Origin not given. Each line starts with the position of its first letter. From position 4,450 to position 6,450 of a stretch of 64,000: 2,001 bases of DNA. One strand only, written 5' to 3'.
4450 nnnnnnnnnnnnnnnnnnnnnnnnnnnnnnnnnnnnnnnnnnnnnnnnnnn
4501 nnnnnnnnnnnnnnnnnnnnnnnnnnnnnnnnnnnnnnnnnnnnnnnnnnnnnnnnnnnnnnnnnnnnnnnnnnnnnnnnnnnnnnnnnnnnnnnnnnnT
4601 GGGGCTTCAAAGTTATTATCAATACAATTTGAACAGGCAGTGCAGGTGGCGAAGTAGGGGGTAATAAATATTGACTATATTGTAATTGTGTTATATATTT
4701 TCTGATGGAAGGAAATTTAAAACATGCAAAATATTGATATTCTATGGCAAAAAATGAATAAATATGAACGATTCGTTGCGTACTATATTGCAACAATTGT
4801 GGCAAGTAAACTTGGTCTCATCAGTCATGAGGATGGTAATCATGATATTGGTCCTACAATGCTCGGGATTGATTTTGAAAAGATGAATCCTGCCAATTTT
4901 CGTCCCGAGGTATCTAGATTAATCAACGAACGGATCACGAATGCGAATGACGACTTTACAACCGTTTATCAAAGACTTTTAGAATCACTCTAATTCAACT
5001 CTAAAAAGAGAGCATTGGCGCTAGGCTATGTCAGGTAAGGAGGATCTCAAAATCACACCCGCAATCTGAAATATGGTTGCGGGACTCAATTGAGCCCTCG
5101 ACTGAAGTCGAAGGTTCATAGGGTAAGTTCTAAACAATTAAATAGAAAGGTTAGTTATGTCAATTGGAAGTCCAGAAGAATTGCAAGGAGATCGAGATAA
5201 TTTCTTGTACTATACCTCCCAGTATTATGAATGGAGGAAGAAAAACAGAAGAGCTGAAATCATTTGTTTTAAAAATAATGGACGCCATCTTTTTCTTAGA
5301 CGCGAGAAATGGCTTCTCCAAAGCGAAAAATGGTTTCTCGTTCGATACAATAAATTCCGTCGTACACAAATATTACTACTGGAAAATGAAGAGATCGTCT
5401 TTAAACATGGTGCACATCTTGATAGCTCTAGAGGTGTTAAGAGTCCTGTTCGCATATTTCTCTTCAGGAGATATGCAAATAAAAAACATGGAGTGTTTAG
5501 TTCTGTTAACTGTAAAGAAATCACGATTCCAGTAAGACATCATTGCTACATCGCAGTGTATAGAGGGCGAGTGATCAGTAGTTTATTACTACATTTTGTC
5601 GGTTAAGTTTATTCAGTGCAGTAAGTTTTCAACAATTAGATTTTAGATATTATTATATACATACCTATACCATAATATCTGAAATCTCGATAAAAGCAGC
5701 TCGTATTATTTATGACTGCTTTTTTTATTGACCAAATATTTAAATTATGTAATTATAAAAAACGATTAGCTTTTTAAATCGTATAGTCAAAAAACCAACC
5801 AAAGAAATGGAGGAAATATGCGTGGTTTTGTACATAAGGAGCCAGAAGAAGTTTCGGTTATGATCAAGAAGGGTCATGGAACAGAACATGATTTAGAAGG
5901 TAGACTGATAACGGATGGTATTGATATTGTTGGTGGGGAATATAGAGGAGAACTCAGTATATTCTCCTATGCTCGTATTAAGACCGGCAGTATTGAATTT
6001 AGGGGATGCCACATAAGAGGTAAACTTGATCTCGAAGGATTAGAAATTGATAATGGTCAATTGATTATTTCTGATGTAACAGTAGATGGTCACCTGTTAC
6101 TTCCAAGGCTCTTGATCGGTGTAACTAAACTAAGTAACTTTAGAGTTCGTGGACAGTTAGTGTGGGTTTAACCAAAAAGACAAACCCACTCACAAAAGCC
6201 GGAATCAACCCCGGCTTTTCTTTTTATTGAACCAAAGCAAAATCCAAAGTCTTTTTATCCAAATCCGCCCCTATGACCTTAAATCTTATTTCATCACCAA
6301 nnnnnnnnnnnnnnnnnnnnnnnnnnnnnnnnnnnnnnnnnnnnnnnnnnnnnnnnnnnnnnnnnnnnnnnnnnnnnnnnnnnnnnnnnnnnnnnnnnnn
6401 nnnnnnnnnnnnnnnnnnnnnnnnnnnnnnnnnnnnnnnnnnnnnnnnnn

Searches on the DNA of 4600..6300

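Call 71: search_rna_families(source=window, start=4600, end=6300, threshold=evalue, max_evalue=1)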
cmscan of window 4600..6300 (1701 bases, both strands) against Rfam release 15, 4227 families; matches with E-value up to 1: 0.
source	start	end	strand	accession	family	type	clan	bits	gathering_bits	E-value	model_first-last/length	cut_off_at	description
